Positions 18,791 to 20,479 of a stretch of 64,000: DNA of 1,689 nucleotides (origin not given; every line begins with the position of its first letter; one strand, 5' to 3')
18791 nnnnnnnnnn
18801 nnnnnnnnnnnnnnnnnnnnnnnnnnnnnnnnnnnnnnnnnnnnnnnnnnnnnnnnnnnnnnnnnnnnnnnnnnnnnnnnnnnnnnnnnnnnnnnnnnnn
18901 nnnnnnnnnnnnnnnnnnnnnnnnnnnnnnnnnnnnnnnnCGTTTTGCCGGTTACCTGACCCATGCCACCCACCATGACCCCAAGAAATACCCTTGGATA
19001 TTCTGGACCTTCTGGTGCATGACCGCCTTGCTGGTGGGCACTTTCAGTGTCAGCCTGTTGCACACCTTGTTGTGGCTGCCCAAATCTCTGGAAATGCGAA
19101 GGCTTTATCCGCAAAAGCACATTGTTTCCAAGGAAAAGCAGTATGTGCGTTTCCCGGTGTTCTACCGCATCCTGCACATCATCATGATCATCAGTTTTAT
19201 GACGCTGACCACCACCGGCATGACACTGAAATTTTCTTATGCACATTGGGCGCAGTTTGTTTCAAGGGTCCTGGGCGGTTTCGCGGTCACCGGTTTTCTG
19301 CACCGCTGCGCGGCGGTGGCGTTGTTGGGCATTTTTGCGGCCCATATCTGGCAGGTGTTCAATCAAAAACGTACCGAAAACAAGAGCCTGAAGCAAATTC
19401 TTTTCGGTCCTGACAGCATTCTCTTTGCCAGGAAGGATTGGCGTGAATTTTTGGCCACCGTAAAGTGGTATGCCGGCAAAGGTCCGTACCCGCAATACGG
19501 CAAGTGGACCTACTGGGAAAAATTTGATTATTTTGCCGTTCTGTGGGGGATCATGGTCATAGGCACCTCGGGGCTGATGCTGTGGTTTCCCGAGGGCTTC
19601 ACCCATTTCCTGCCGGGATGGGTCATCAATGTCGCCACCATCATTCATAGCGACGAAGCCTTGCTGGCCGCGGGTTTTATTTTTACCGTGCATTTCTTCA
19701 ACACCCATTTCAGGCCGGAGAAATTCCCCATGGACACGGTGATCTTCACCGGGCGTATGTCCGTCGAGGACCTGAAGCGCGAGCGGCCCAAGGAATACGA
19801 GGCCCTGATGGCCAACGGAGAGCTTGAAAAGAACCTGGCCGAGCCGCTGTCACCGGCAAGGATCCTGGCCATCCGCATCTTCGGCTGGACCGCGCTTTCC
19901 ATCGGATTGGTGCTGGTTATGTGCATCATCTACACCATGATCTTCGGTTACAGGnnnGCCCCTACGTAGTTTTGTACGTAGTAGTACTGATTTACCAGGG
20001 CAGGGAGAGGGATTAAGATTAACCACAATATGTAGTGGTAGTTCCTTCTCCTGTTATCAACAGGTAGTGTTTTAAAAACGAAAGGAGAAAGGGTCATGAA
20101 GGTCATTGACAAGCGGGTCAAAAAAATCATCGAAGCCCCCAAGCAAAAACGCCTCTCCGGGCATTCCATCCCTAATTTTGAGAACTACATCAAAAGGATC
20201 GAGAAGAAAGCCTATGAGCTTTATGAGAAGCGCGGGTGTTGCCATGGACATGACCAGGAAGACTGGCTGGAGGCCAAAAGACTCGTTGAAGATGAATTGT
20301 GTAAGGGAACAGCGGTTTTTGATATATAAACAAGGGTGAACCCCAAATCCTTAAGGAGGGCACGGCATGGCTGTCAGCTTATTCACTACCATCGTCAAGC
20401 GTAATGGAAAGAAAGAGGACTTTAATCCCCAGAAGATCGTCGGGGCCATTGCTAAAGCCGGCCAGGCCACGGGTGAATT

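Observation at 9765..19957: Self-contained extracellular-electron-transfer operon led by hemA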

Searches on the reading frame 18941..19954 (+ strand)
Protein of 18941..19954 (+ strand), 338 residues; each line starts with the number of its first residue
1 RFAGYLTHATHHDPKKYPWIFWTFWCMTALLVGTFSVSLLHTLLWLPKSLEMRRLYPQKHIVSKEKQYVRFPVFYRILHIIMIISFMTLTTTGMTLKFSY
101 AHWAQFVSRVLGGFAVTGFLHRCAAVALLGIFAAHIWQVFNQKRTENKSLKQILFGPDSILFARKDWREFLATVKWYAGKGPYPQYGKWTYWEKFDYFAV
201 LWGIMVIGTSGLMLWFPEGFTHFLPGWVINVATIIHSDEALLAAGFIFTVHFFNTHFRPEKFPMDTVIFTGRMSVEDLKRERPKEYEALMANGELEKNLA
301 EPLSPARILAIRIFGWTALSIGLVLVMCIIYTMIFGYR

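Call 64: find_homologous_proteins(query=window:18941-19954:+, max_evalue=0.00001)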
Query window:18941-19954:+ (338 aa): 5722 proteins with E <= 0.00001 among 8000 candidates; the best 120 are listed.
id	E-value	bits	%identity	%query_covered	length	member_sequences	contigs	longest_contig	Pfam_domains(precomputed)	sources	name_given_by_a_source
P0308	6.9e-167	573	85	85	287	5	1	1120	PF01292.27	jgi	jgi:cytochrome b subunit of formate dehydrogenase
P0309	1.1e-164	566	72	100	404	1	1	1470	PF01292.27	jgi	jgi:cytochrome b subunit of formate dehydrogenase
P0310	2.1e-159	548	70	100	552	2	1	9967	PF09699.16,PF14537.12,PF01292.27,PF14522.12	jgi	-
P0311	2.3e-152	525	67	100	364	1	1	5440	PF01292.27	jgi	jgi:cytochrome b subunit of formate dehydrogenase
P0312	1.1e-151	523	67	100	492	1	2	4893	PF09699.16,PF14522.12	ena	-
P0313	1.7e-151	522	67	100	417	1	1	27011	PF01292.27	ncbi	-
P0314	1.7e-150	519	67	93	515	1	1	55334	PF09699.16,PF14537.12,PF01292.27,PF14522.12,PF22113.2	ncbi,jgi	jgi:cytochrome b subunit of formate dehydrogenase/5-methylcytosine-specific restriction endonuclease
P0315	4.3e-150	518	72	91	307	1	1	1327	PF01292.27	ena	-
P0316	2.1e-145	502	61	100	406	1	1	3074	PF01292.27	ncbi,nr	ncbi:MAG: cytochrome C, partial [Elusimicrobia bacterium]|nr:cytochrome C [Elusimicrobiota bacterium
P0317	2.3e-144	499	71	92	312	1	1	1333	PF01292.27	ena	-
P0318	9.1e-144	497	62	100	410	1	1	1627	PF01292.27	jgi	jgi:cytochrome b subunit of formate dehydrogenase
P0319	1.6e-143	496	65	100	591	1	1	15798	PF09699.16,PF14537.12,PF14522.12,PF22113.2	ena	-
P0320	4.5e-141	488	61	100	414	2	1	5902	PF01292.27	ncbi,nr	ncbi:MAG: cytochrome C, partial [Bacteroidetes bacterium]|nr:cytochrome C [Bacteroidota bacterium]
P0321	3.8e-140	485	79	76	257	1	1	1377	-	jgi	jgi:cytochrome b subunit of formate dehydrogenase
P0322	3.0e-139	482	61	100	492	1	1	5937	PF09699.16,PF14537.12,PF01292.27,PF14522.12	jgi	jgi:cytochrome b subunit of formate dehydrogenase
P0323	3.8e-139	482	61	100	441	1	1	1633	PF09699.16,PF14537.12,PF01292.27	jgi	-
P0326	9.0e-139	480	60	100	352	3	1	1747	PF01292.27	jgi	-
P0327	2.0e-138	479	63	100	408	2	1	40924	PF01292.27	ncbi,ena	-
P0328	9.8e-138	477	60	100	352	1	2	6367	PF01292.27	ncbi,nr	ncbi:MAG: cytochrome b/b6 domain-containing protein [Acidobacteria bacterium]|nr:cytochrome b/b6 dom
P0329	1.4e-137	477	60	100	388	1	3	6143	PF01292.27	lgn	-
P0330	1.5e-137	476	60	100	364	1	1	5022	PF01292.27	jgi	jgi:cytochrome b subunit of formate dehydrogenase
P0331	2.0e-137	476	60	100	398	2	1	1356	PF01292.27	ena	-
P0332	2.0e-137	476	62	100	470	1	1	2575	PF09699.16,PF14537.12,PF01292.27,PF14522.12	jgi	jgi:cytochrome b subunit of formate dehydrogenase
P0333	9.3e-137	474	62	100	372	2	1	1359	PF01292.27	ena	-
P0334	1.3e-136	473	59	100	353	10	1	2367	PF01292.27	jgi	jgi:cytochrome b subunit of formate dehydrogenase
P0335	1.7e-136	473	59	100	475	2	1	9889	PF09699.16,PF14537.12,PF01292.27,PF14522.12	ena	-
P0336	2.2e-136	473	61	100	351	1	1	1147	PF01292.27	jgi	jgi:cytochrome b subunit of formate dehydrogenase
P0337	3.4e-136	472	60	100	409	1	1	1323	PF01292.27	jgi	jgi:cytochrome b subunit of formate dehydrogenase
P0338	8.6e-136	471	58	100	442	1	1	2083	PF09699.16,PF01292.27,PF22113.2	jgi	jgi:cytochrome b subunit of formate dehydrogenase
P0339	1.4e-135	470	60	100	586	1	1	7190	PF09699.16,PF14537.12,PF01292.27,PF14522.12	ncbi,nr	ncbi:MAG: cytochrome b/b6 domain-containing protein, partial [Bacteroidota bacterium]|nr:cytochrome 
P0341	4.9e-134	465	58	100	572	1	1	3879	PF09699.16,PF14537.12,PF01292.27,PF14522.12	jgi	jgi:cytochrome b subunit of formate dehydrogenase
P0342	7.0e-134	464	58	100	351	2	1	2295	PF01292.27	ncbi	-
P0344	1.8e-132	460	58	100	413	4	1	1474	PF01292.27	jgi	jgi:cytochrome b subunit of formate dehydrogenase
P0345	2.7e-132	459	59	100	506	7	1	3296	PF09699.16,PF14537.12,PF01292.27,PF14522.12,PF22113.2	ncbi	ncbi:MAG: cytochrome b/b6 domain-containing protein [Gammaproteobacteria bacterium]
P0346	5.3e-132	458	58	100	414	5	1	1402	PF01292.27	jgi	jgi:cytochrome b subunit of formate dehydrogenase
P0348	2.2e-130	453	57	100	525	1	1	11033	PF09699.16,PF14537.12,PF01292.27,PF14522.12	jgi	jgi:cytochrome b subunit of formate dehydrogenase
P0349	3.2e-130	452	57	100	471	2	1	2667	PF14537.12,PF01292.27,PF14522.12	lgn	-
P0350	4.9e-130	452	58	100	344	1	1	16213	PF01292.27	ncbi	ncbi:MAG: hypothetical protein WHV67_01225, partial [Thermoanaerobaculia bacterium]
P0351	8.5e-130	451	58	100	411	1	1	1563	PF01292.27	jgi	jgi:cytochrome b subunit of formate dehydrogenase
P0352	1.5e-129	450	57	100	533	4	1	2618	PF09699.16,PF01292.27,PF14522.12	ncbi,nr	ncbi:MAG TPA: hypothetical protein PKY95_08975, partial [candidate division Zixibacteria bacterium]|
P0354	3.0e-129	449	57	100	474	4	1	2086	PF01292.27,PF14522.12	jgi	jgi:cytochrome b subunit of formate dehydrogenase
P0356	3.3e-129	449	57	100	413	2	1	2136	PF01292.27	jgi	jgi:cytochrome b subunit of formate dehydrogenase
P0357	3.3e-129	449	56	100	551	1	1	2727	PF09699.16,PF14537.12,PF01292.27,PF14522.12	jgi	jgi:cytochrome b subunit of formate dehydrogenase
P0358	6.0e-129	448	58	100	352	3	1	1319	PF01292.27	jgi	-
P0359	6.4e-129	448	56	100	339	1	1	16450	PF01292.27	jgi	jgi:cytochrome b subunit of formate dehydrogenase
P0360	1.1e-128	447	58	100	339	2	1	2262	PF01292.27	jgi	jgi:cytochrome b subunit of formate dehydrogenase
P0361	1.4e-128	447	57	100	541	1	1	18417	PF09699.16,PF01292.27,PF14522.12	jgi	jgi:cytochrome b subunit of formate dehydrogenase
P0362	1.9e-128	447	57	100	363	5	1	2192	PF01292.27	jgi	jgi:cytochrome b subunit of formate dehydrogenase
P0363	2.3e-128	446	56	100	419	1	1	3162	PF01292.27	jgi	jgi:cytochrome b subunit of formate dehydrogenase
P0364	2.7e-128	446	58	100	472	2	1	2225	PF01292.27,PF14522.12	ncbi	ncbi:MAG: cytochrome C, partial [candidate division Zixibacteria bacterium]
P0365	3.0e-128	446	57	100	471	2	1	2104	PF09699.16,PF14537.12,PF01292.27,PF14522.12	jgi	jgi:cytochrome b subunit of formate dehydrogenase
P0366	3.3e-128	446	57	100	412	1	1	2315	PF01292.27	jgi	jgi:cytochrome b subunit of formate dehydrogenase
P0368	4.8e-128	445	57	100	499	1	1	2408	PF09699.16,PF14537.12,PF01292.27,PF14522.12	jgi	jgi:cytochrome b subunit of formate dehydrogenase/nitrate/TMAO reductase-like tetraheme cytochrome c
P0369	5.0e-128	445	56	100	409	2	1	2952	PF01292.27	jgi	jgi:cytochrome b subunit of formate dehydrogenase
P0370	5.5e-128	445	57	100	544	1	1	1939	PF09699.16,PF14537.12,PF01292.27,PF14522.12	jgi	jgi:cytochrome b subunit of formate dehydrogenase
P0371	9.9e-128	444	58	100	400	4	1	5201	PF01292.27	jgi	jgi:cytochrome b subunit of formate dehydrogenase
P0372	1.0e-127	444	57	100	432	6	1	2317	PF01292.27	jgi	jgi:cytochrome b subunit of formate dehydrogenase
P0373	1.5e-127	444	60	100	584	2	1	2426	PF09699.16,PF14537.12,PF01292.27,PF14522.12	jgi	jgi:cytochrome b subunit of formate dehydrogenase/nitrate/TMAO reductase-like tetraheme cytochrome c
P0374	2.5e-127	443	58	100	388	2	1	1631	PF01292.27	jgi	-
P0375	3.2e-127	443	58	100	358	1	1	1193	PF01292.27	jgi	jgi:cytochrome b subunit of formate dehydrogenase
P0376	3.2e-127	442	57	99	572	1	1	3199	PF09699.16,PF14537.12,PF01292.27,PF00684.26,PF14522.12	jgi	jgi:cytochrome b subunit of formate dehydrogenase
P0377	3.3e-127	442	60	95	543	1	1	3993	PF09699.16,PF14537.12,PF01292.27,PF14522.12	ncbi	-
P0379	6.3e-127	442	56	100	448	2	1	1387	PF14537.12,PF01292.27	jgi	jgi:cytochrome b subunit of formate dehydrogenase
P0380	6.4e-127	442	57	100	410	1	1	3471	PF01292.27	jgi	jgi:cytochrome b subunit of formate dehydrogenase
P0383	7.2e-127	441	57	100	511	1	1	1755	PF09699.16,PF14537.12,PF01292.27,PF14522.12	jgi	jgi:cytochrome b subunit of formate dehydrogenase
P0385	1.1e-126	441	57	100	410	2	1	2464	PF01292.27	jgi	jgi:cytochrome b subunit of formate dehydrogenase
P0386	1.2e-126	441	58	100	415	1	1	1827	PF01292.27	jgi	jgi:cytochrome b subunit of formate dehydrogenase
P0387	1.3e-126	441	57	100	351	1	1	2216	PF01292.27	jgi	jgi:cytochrome b subunit of formate dehydrogenase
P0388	1.3e-126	441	58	100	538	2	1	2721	PF09699.16,PF14537.12,PF01292.27,PF14522.12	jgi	jgi:cytochrome b subunit of formate dehydrogenase/uncharacterized protein with PIN domain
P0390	1.9e-126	440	56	100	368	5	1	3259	PF01292.27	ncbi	ncbi:MAG: formate dehydrogenase subunit gamma, partial [Planctomycetota bacterium]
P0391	2.0e-126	440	57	100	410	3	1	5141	PF01292.27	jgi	-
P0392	3.2e-126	439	58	100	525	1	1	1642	PF09699.16,PF14537.12,PF01292.27,PF14522.12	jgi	jgi:cytochrome b subunit of formate dehydrogenase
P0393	3.3e-126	439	56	100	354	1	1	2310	PF01292.27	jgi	jgi:cytochrome b subunit of formate dehydrogenase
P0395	4.1e-126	439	58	100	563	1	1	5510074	PF09699.16,PF14537.12,PF01292.27,PF14522.12,PF22113.2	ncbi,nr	ncbi:MAG: cytochrome C [Gemmatimonadota bacterium]|nr:MAG: cytochrome C [Gemmatimonadota bacterium]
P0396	5.5e-126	438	56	100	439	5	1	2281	PF01292.27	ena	-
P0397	5.7e-126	438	57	100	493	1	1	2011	PF09699.16,PF14537.12,PF01292.27,PF14522.12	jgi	jgi:cytochrome b subunit of formate dehydrogenase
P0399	9.5e-126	438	57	100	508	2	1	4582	PF14537.12,PF01292.27,PF14522.12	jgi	jgi:cytochrome b subunit of formate dehydrogenase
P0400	9.6e-126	438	58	99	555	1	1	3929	PF01292.27,PF14522.12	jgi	jgi:cytochrome b subunit of formate dehydrogenase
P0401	1.3e-125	437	56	100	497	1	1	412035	PF09699.16,PF01292.27,PF14522.12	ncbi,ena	-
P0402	1.3e-125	437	56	100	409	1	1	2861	PF01292.27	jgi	jgi:cytochrome b subunit of formate dehydrogenase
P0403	1.3e-125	437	56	100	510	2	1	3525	PF09699.16,PF14537.12,PF01292.27,PF14522.12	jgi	jgi:cytochrome b subunit of formate dehydrogenase/nitrate/TMAO reductase-like tetraheme cytochrome c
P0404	1.5e-125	437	56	100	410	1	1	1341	PF01292.27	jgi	jgi:cytochrome b subunit of formate dehydrogenase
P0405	1.5e-125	437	58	100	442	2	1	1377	PF01292.27,PF14522.12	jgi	jgi:cytochrome b subunit of formate dehydrogenase/uncharacterized CHY-type Zn-finger protein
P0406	2.9e-125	436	58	100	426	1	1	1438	PF01292.27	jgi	jgi:cytochrome b subunit of formate dehydrogenase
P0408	3.7e-125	436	57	100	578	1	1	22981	PF09699.16,PF14537.12,PF01292.27,PF00684.26,PF14522.12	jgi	jgi:thiosulfate reductase cytochrome b subunit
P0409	4.6e-125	435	58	100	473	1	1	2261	PF09699.16,PF01292.27,PF14522.12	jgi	-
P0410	7.5e-125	435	56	100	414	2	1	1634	PF01292.27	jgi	jgi:cytochrome b subunit of formate dehydrogenase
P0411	1.0e-124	434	57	100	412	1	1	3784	PF01292.27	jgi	jgi:cytochrome b subunit of formate dehydrogenase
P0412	1.1e-124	434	56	100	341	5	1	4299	PF01292.27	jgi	jgi:cytochrome b subunit of formate dehydrogenase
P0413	1.1e-124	434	57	99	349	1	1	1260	PF01292.27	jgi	jgi:cytochrome b subunit of formate dehydrogenase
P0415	2.5e-124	433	55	100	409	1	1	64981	PF01292.27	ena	-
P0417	4.5e-124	432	62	92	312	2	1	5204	PF01292.27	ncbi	-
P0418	5.0e-124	432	57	100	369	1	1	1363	PF01292.27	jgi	jgi:cytochrome b subunit of formate dehydrogenase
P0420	2.4e-123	430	57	100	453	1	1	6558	PF09699.16,PF01292.27,PF14522.12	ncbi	ncbi:MAG: cytochrome C, partial [Candidatus Zixiibacteriota bacterium]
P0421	2.6e-123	430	55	100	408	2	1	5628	PF01292.27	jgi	-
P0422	2.9e-123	430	55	100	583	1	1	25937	PF09699.16,PF14537.12,PF01292.27,PF14522.12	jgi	jgi:cytochrome b subunit of formate dehydrogenase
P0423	3.4e-123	429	57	100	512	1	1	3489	PF14537.12,PF01292.27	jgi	-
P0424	5.0e-123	429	56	100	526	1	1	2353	PF14537.12,PF01292.27,PF14522.12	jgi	jgi:cytochrome b subunit of formate dehydrogenase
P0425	5.0e-123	429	56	100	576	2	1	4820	PF09699.16,PF14537.12,PF01292.27,PF14522.12,PF22113.2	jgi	jgi:cytochrome b subunit of formate dehydrogenase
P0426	5.2e-123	429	57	100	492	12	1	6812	PF09699.16,PF14537.12,PF01292.27,PF14522.12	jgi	jgi:cytochrome b subunit of formate dehydrogenase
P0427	5.3e-123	429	56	100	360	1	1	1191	PF01292.27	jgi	jgi:cytochrome b subunit of formate dehydrogenase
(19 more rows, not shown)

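Call 77: predict_structure(alignment_id=A2)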
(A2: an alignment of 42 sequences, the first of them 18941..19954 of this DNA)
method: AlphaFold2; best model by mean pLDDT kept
length: 338 residues; sequences in the alignment: 42
mean_pLDDT: 90.0   pTM: 0.87
mean pLDDT of the five models: 90.0, 89.0, 88.6, 86.6, 86.3
residues with pLDDT >= 90: 273; 70-90: 45; 50-70: 13; < 50: 7
segments of 3 or more residues with pLDDT < 50: 1-7
pLDDT, mean of each block of 10 residues (from residue 1): 42 83 92 92 92 82 78 93 95 94 96 97 95 91 90 88 92 93 91 92 92 93 92 93 93 90 92 92 94 93 92 95 96 81
secondary structure, 60 per line:
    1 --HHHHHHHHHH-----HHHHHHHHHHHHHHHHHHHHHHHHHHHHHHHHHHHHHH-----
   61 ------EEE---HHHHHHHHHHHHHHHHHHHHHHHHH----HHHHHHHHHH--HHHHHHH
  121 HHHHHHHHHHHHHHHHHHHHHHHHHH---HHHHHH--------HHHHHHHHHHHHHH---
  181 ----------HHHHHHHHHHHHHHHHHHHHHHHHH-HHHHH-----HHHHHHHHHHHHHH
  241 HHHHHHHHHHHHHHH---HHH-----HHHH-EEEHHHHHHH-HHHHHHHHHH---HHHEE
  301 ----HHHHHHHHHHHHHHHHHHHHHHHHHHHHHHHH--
elements in order: H3-12 H18-55 E67-69 H73-97 H102-111 H114-146 H150-155 H164-177 H191-215 H217-221 H227-255 H267-270 E272-274 H275-281 H283-292 H305-336

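Call 79: fold_search(model_id=the predicted structure, library=pdb)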
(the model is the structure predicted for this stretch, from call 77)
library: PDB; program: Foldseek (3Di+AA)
matches with E <= 10: 108; with E <= 0.001: 1
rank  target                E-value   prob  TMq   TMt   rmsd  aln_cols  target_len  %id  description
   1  1kqf_C                1.9e-05  1.00  0.50  0.75   4.5       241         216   20  FORMATE DEHYDROGENASE N FROM E. COLI (released 2002-03-15)
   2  8ucd_A                6.6e-01  0.25  0.23  0.30  15.8       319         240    9  Cryo-EM structure of human STEAP1 in complex with AMG 509 Fab (released 2023-11-22)
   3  6g94_A                7.6e-01  0.75  0.26  0.47   7.7       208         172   12  Structure of E. coli hydrogenase-1 C19G variant in complex with cytochrome b (released 2018-06-13)
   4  8ucd_C                9.2e-01  0.28  0.23  0.31  14.0       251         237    9  Cryo-EM structure of human STEAP1 in complex with AMG 509 Fab (released 2023-11-22)
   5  7xmt_R                1.2e+00  0.12  0.17  0.20  20.8       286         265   14  CryoEM structure of somatostatin receptor 4 (SSTR4) with Gi1 and J-2156 (released 2022-08-03)
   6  8b4o_A                1.3e+00  0.12  0.20  0.16  12.9       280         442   12  Cryo-EM structure of cytochrome bd oxidase from C. glutamicum (released 2022-12-28)
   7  4gd3_A                1.5e+00  0.41  0.27  0.45  10.8       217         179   12  Structure of E. coli hydrogenase-1 in complex with cytochrome b (released 2013-01-02)
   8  5j4z_BC               1.5e+00  0.30  0.25  0.30   9.8       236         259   10  Architecture of tight respirasome (released 2016-09-21)
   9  7d5i_A                1.5e+00  0.14  0.22  0.18  13.4       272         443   15  Structure of Mycobacterium smegmatis bd complex in the apo-form. (released 2021-06-23)
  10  6hcy_A                1.6e+00  0.23  0.31  0.25  14.5       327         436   14  human STEAP4 bound to NADP, FAD, heme and Fe(III)-NTA. (released 2018-10-24)
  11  5x87_E                1.6e+00  0.03  0.10  0.12  25.7       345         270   11  Crystal structure of a bacterial Bestrophin homolog from Klebsiella pneumoniae with a mutation L177T (released 2017-11-01)
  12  7qhm_F                1.8e+00  0.11  0.17  0.24  12.3       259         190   10  Cytochrome bcc-aa3 supercomplex (respiratory supercomplex III2/IV2) from Corynebacterium glutamicum (stigmatellin and  (released 2022-05-18)
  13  7nkz_A                2.0e+00  0.18  0.22  0.17  12.4       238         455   13  Cryo-EM structure of the cytochrome bd oxidase from M. tuberculosis at 2.5 A resolution (released 2021-09-22)
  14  6ivq_E                2.0e+00  0.05  0.11  0.13  23.6       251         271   12  Crystal structure of a membrane protein S19A (released 2019-11-06)
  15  6mho_A                2.0e+00  0.04  0.10  0.07  24.9       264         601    9  Structure of the human TRPV3 channel in the apo conformation (released 2018-10-03)
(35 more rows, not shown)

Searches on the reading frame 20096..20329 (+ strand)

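Call 76: search_protein_families(library=pfam, proteins=[window:20096-20329:+], max_evalue=0.00001)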
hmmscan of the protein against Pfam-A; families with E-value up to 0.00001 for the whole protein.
window:20096-20329:+ (77 aa): 1 family
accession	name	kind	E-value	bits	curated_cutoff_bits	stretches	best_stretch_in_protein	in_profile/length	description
PF11154.13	DUF2934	-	6.3e-13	48.6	22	1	33-65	4-36/37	Protein of unknown function (DUF2934)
